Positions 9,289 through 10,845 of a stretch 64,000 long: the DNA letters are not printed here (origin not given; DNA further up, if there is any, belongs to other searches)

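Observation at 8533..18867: Ten-gene co-directional array: phytoene-synthase homolog, three PaaK/F390-synthetase-like ligases, two GNATs and a BKACE enzyme, with proBAC embedded - candidate undescribed biosynthetic operon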

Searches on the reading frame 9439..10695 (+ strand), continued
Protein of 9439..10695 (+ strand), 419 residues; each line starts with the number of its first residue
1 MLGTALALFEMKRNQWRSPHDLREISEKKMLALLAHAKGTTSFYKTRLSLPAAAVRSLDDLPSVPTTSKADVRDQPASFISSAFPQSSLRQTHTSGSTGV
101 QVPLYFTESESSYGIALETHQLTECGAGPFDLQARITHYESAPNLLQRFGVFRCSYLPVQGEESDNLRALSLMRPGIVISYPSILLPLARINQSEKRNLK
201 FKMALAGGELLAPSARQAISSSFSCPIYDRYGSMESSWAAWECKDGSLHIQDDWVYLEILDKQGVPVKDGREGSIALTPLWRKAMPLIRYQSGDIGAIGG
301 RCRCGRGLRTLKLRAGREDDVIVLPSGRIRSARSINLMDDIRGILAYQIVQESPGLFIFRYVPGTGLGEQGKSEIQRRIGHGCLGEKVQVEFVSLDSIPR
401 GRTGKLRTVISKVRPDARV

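Call 80: search_protein_families(library=pfam, proteins=[L023:15401-16339:+, L023:12829-13296:+], max_evalue=0.001)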
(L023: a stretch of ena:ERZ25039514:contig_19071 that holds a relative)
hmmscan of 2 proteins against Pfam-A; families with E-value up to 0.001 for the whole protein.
L023:15401-16339:+ (312 aa): 0 families

L023:12829-13296:+ (155 aa): 4 families
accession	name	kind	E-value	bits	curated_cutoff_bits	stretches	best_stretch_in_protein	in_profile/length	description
PF00583.31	Acetyltransf_1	-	1.4e-11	45.1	20.7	1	32-115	20-113/116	Acetyltransferase (GNAT) family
PF13508.13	Acetyltransf_7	-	2.1e-10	41.3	27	1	39-116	3-80/84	Acetyltransferase (GNAT) domain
PF13673.13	Acetyltransf_10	-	2.9e-07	31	23.6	1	38-115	30-104/128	Acetyltransferase (GNAT) domain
PF13527.13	Acetyltransf_9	-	0.0003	21.2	25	0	5-54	2-56/127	Acetyltransferase (GNAT) domain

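Call 83: search_protein_families(library=ncbifam, proteins=[L023:12829-13293:+], max_evalue=0.0001)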
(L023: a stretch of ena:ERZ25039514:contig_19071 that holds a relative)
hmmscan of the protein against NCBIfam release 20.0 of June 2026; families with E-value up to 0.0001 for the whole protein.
L023:12829-13293:+ (155 aa): 5 families
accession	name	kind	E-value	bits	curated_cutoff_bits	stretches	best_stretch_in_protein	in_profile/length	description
NF005921.0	PRK07922.1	equivalog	9.3e-08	31.9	180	1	2-100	6-108/170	amino-acid N-acetyltransferase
NF040501.1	resist_ArsN2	equivalog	7.1e-06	25.7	125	1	13-100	2-85/133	arsenic resistance N-acetyltransferase ArsN2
NF002959.0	PRK03624.1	equivalog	8.4e-06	25.5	124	1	3-101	7-110/147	GNAT family acetyltransferase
TIGR01575.1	rimI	equivalog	3e-05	24.2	86.4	1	40-115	33-109/132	ribosomal protein S18-alanine N-acetyltransferase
NF005840.0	PRK07757.1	equivalog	3.2e-05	23.9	154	1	6-102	6-105/153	N-acetyltransferase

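Call 91: find_encoding_contigs(protein=P0093, flank=9000, max_places=1)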
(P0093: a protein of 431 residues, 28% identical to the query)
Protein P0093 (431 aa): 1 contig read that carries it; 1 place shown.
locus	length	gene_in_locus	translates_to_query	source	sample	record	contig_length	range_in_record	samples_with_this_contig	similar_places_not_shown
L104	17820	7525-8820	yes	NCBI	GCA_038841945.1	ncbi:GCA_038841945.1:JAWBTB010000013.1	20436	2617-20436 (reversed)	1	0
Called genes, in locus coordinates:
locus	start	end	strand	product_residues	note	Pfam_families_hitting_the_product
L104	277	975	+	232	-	PF00535:Glycos_transf_2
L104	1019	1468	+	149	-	PF01467:CTP_transf_like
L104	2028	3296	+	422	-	PF27533:CapK_C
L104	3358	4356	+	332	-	PF01408:GFO_IDH_MocA, PF22725:GFO_IDH_MocA_C3, PF02894:GFO_IDH_MocA_C (weak)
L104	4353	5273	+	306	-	-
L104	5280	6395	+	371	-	PF13506:Glyco_transf_21, PF00535:Glycos_transf_2, PF10111:Glyco_tranf_2_2 (weak), PF13641:Glyco_tranf_2_3, PF13632:Glyco_trans_2_3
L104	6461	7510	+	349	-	PF01408:GFO_IDH_MocA, PF22725:GFO_IDH_MocA_C3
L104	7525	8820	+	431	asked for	PF27533:CapK_C (weak)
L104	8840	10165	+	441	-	PF01210:NAD_Gly3P_dh_N (weak), PF02826:2-Hacid_dh_C (faint), PF03446:NAD_binding_2 (faint), PF03721:UDPG_MGDP_dh_N, PF00984:UDPG_MGDP_dh, PF03720:UDPG_MGDP_dh_C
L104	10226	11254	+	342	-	PF13439:Glyco_transf_4, PF13477:Glyco_trans_4_2 (weak), PF13579:Glyco_trans_4_4, PF20706:GT4-conflict, PF00534:Glycos_transf_1, PF13692:Glyco_trans_1_4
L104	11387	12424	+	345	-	PF00535:Glycos_transf_2, PF10111:Glyco_tranf_2_2, PF13641:Glyco_tranf_2_3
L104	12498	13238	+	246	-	PF05050:Methyltransf_21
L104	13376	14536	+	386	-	PF00534:Glycos_transf_1, PF13692:Glyco_trans_1_4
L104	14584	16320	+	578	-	-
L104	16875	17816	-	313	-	PF11790:Glyco_hydro_cc, PF01229:Glyco_hydro_39 (weak)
